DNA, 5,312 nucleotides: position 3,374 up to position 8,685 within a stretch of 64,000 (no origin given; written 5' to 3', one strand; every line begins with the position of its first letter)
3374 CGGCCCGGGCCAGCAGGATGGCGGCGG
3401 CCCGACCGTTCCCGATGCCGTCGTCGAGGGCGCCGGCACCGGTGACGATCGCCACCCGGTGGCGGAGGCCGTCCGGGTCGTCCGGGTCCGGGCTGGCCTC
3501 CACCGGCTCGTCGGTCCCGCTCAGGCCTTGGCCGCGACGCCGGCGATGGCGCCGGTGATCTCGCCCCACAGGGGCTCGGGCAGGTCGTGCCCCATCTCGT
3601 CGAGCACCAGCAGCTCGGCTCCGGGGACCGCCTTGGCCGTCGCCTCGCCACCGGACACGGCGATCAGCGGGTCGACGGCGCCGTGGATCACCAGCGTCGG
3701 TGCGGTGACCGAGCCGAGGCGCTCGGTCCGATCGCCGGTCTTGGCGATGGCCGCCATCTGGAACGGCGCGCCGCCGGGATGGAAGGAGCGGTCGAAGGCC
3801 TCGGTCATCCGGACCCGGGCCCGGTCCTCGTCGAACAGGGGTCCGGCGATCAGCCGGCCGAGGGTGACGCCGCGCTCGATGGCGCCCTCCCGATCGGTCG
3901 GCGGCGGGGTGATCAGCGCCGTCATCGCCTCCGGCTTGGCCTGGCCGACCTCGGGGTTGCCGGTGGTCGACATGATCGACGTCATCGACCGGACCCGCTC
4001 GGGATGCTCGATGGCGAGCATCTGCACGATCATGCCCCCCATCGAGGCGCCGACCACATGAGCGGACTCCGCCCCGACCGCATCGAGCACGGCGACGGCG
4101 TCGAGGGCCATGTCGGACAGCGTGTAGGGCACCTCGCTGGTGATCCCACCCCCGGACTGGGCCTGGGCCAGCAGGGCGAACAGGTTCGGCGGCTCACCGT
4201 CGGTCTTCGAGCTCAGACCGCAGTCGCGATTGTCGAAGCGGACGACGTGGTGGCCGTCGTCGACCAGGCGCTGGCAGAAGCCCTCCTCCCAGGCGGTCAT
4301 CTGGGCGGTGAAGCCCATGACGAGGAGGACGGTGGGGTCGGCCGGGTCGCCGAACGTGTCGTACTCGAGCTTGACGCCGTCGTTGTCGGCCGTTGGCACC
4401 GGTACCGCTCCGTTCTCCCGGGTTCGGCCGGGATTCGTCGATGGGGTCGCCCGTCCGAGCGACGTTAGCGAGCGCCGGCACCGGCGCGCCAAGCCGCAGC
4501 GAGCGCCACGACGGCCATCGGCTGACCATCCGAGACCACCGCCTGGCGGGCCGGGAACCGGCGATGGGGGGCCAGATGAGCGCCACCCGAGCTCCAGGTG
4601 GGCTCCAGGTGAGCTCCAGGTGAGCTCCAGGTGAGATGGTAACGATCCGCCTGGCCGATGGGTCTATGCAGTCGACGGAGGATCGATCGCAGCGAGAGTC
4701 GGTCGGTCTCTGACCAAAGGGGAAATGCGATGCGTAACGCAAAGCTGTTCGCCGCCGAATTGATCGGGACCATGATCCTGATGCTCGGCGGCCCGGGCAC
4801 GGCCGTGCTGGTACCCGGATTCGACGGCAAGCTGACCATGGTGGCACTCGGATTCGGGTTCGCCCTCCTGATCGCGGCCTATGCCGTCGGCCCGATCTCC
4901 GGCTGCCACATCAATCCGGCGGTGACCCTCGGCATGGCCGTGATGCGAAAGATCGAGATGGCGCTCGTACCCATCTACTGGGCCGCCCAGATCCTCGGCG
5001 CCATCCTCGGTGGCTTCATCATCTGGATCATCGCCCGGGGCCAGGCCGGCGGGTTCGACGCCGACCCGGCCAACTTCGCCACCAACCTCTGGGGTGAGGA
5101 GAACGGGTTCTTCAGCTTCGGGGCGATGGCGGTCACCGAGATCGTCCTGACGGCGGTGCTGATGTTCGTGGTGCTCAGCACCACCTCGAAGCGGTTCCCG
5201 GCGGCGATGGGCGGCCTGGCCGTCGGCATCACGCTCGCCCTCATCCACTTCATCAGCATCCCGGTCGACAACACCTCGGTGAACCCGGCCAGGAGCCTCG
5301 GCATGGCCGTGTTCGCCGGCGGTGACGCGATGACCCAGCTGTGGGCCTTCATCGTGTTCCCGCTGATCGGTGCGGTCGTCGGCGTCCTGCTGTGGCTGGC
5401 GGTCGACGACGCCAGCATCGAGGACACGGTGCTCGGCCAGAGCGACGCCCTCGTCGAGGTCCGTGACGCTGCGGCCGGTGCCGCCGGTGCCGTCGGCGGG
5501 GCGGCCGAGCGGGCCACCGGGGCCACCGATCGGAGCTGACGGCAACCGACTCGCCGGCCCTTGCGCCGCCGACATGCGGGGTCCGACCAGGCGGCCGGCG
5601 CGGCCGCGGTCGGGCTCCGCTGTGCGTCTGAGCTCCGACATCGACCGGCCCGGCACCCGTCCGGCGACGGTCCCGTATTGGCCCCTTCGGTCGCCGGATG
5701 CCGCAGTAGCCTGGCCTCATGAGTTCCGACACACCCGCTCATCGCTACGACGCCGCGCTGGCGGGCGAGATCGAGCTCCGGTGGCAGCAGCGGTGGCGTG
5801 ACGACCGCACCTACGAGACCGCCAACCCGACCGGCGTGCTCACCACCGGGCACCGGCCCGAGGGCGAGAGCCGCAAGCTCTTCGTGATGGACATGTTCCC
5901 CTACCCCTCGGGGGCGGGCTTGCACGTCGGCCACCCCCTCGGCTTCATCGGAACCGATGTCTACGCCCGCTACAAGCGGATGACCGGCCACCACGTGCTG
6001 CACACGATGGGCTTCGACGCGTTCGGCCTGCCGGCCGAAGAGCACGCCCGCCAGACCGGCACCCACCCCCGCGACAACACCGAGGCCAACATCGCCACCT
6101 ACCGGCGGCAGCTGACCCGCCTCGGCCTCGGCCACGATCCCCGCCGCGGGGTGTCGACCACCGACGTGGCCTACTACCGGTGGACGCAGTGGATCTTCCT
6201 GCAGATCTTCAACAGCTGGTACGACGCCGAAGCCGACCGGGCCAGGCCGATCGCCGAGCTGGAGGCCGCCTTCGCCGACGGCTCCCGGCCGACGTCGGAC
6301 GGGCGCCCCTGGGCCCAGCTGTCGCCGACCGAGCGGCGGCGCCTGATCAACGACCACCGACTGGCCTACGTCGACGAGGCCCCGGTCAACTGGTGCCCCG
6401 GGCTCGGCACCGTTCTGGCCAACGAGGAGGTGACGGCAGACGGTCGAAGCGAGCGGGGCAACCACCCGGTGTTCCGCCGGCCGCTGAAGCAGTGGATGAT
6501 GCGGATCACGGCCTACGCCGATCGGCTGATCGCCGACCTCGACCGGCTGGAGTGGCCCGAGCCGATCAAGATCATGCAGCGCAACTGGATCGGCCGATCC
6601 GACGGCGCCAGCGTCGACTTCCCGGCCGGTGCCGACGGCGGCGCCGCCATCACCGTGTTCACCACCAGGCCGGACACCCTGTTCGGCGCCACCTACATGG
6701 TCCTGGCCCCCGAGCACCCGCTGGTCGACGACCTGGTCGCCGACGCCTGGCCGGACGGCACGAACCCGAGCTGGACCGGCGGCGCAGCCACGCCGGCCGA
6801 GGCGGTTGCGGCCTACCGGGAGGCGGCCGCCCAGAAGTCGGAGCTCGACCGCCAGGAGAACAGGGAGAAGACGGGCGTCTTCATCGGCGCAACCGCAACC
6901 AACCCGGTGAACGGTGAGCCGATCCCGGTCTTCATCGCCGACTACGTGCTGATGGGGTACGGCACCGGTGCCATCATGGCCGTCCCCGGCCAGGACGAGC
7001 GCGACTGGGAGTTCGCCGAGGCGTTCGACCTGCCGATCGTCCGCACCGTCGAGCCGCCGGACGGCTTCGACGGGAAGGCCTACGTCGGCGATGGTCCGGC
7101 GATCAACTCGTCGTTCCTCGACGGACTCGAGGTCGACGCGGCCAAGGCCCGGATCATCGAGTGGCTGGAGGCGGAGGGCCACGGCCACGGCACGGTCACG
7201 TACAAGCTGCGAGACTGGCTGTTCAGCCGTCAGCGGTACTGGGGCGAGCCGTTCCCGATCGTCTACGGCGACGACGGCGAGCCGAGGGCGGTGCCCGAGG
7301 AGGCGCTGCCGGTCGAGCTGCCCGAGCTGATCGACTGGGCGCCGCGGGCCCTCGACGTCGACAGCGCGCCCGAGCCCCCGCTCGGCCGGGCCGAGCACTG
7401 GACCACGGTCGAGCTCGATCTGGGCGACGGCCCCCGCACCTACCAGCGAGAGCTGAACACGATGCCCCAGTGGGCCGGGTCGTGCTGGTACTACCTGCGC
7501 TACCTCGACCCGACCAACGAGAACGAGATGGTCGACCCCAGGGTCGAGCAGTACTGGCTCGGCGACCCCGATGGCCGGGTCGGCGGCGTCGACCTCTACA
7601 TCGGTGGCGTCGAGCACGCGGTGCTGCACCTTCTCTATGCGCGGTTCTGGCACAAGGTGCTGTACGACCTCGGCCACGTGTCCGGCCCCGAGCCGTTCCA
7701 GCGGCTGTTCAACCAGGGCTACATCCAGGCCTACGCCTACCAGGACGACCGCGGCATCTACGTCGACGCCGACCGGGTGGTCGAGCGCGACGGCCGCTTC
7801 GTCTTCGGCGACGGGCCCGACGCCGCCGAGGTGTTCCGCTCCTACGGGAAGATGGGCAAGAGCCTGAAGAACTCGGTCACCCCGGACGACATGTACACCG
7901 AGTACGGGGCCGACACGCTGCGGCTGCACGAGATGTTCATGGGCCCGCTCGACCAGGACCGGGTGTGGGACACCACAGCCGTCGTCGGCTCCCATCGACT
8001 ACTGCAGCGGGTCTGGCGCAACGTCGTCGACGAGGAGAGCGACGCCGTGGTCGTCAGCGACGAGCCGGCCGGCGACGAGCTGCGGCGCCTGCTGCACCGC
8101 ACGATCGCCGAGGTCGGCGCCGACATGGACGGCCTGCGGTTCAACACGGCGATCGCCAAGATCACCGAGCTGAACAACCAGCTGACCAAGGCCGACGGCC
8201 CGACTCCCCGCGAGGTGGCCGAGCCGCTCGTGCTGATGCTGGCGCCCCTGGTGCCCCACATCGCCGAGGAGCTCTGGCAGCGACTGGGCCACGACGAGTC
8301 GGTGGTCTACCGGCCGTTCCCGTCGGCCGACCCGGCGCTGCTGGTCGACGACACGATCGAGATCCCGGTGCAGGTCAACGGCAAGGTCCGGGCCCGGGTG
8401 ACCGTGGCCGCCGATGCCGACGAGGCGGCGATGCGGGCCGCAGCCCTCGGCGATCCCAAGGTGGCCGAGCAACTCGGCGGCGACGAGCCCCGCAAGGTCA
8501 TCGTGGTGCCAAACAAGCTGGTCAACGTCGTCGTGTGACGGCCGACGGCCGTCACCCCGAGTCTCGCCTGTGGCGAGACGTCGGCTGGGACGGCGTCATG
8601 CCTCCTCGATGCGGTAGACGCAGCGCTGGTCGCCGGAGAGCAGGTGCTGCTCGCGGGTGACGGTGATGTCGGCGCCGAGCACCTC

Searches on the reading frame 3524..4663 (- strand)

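Call 56: search_protein_families(library=pfam, proteins=[window:3524-4663:-], max_evalue=0.0001)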
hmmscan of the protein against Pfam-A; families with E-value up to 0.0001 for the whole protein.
window:3524-4663:- (380 aa): 3 families
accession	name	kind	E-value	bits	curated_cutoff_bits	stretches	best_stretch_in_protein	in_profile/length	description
PF00561.26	Abhydrolase_1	-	5.8e-23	82.3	25.8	1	110-361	1-240/245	alpha/beta hydrolase fold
PF12146.15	Hydrolase_4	-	1.3e-13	51.3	27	1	108-361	3-234/239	Serine aminopeptidase, S33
PF12697.13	Abhydrolase_6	-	1.8e-12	48.9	26.3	1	116-361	5-205/217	Alpha/beta hydrolase family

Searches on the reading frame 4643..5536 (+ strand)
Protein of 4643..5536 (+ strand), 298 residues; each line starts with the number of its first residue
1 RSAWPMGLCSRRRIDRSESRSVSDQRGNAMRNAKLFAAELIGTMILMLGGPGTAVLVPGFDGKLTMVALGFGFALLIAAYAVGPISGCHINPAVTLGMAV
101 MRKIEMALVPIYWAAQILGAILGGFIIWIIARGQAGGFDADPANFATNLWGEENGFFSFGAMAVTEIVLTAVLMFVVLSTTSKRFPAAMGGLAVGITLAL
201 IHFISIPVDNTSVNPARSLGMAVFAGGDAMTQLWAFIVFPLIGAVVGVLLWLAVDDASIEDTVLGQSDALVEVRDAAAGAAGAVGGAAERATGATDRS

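Call 56: search_protein_families(library=pfam, proteins=[window:4643-5536:+], max_evalue=0.0001)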
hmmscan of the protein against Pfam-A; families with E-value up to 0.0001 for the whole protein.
window:4643-5536:+ (298 aa): 1 family
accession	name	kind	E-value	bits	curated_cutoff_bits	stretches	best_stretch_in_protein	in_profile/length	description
PF00230.25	MIP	-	1.4e-41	143.1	25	1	31-250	6-221/222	Major intrinsic protein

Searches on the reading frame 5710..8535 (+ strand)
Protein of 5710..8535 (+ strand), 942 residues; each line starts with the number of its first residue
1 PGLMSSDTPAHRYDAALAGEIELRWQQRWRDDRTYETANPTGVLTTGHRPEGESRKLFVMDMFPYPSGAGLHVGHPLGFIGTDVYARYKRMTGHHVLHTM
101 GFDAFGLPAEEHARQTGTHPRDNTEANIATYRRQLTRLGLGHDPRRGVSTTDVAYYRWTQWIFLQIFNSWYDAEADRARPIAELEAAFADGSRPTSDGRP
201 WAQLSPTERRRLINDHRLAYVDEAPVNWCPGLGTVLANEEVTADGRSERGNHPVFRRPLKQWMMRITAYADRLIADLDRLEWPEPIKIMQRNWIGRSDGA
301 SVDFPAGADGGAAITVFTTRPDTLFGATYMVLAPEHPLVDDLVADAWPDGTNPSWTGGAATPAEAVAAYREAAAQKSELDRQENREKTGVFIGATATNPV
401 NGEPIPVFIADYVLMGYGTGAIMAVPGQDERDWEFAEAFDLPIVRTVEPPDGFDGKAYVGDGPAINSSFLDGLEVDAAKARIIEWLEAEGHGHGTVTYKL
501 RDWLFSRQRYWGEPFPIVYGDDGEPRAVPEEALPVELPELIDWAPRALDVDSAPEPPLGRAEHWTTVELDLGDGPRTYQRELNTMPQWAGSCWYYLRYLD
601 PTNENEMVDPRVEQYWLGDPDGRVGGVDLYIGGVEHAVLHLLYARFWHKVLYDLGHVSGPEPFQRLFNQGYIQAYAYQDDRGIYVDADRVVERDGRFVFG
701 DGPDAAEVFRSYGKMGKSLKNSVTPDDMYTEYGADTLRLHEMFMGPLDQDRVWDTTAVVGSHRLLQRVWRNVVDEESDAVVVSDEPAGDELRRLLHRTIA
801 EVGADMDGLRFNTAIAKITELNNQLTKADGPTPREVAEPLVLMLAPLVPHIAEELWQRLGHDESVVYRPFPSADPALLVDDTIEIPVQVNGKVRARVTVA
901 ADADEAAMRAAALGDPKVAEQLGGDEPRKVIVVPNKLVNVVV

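Call 56: search_protein_families(library=pfam, proteins=[window:5710-8535:+], max_evalue=0.0001)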
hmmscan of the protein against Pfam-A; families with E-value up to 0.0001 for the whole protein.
window:5710-8535:+ (942 aa): 4 families
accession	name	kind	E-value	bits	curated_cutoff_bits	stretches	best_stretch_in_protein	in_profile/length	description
PF13603.12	tRNA-synt_1_2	-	9.8e-57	191.9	25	1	291-487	1-185/185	Leucyl-tRNA synthetase, editing domain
PF00133.28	tRNA-synt_1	-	2.7e-23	82.9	22.7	1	51-119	19-86/414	tRNA synthetases class I (I, L, M and V)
PF08264.19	Anticodon_1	-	1.9e-19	70.5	25.1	1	791-905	4-144/148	Anticodon-binding domain of tRNA ligase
PF09334.17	tRNA-synt_1g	-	1.8e-16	60.4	20.1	1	62-166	6-107/391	tRNA synthetases class I (M)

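Call 58: find_homologous_proteins(query=window:5800-8535:+, max_evalue=1e-50)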
Query window:5800-8535:+ (912 aa): 8000 proteins with E <= 1e-50 among 8000 candidates; the best 120 are listed.
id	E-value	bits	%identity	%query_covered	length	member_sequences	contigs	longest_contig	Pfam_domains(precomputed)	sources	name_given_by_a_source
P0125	0.0e+0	2135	100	100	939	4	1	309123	PF09334.18,PF08264.20,PF13603.13,PF00133.29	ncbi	-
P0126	0.0e+0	1865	87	100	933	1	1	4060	PF09334.18,PF08264.20,PF13603.13,PF00133.29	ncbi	-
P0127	0.0e+0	1844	85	100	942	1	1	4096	PF09334.18,PF08264.20,PF13603.13,PF00133.29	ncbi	-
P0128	0.0e+0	1828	84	100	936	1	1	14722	PF09334.18,PF08264.20,PF13603.13,PF00133.29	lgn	-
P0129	0.0e+0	1736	81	100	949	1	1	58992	PF09334.18,PF08264.20,PF13603.13,PF00133.29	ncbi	ncbi:MAG: leucine--tRNA ligase [Actinomycetota bacterium]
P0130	0.0e+0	1736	81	100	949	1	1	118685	PF09334.18,PF08264.20,PF13603.13,PF00133.29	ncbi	ncbi:MAG: leucine--tRNA ligase [Actinomycetota bacterium]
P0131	0.0e+0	1735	81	100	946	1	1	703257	PF09334.18,PF08264.20,PF13603.13,PF00133.29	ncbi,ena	-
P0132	0.0e+0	1735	80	100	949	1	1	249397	PF09334.18,PF08264.20,PF13603.13,PF00133.29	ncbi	ncbi:MAG: leucine--tRNA ligase [Actinomycetota bacterium]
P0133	0.0e+0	1729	81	100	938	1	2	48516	PF09334.18,PF08264.20,PF13603.13,PF00133.29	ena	-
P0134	0.0e+0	1728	81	100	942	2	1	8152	PF09334.18,PF08264.20,PF13603.13,PF00133.29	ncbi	-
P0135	0.0e+0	1721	80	100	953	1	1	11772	PF09334.18,PF08264.20,PF13603.13,PF00133.29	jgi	jgi:leucyl-tRNA synthetase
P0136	0.0e+0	1712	81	100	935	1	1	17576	PF09334.18,PF08264.20,PF13603.13,PF00133.29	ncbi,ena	-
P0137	0.0e+0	1699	79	100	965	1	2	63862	PF09334.18,PF08264.20,PF13603.13,PF00133.29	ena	-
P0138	0.0e+0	1699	79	100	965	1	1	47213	PF09334.18,PF08264.20,PF13603.13,PF00133.29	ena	-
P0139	0.0e+0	1698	79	100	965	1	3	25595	PF09334.18,PF08264.20,PF13603.13,PF00133.29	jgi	-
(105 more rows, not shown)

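Call 59: find_encoding_contigs(protein=P0125, flank=1000, max_places=3)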
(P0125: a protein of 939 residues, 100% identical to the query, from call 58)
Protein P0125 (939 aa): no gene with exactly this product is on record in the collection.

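Call 60: list_cluster_members(proteins=[P0125, P0126, P0129])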
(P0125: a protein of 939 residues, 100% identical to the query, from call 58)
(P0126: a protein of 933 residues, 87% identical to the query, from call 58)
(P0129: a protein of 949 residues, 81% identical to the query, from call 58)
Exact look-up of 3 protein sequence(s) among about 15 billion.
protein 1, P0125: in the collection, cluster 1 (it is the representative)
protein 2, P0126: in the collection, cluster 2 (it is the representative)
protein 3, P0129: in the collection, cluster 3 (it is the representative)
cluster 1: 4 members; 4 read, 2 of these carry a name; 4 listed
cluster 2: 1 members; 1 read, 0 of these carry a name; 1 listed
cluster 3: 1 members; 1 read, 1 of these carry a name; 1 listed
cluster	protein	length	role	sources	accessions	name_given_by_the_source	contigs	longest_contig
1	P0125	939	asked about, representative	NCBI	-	-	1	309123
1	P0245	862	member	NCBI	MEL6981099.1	MAG: leucine--tRNA ligase, partial [Actinomycetota bacterium]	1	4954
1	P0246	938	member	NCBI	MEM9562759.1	MAG: leucine--tRNA ligase [Actinomycetota bacterium]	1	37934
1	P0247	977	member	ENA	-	-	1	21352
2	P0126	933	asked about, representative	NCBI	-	-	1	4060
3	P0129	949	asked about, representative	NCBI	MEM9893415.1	MAG: leucine--tRNA ligase [Actinomycetota bacterium]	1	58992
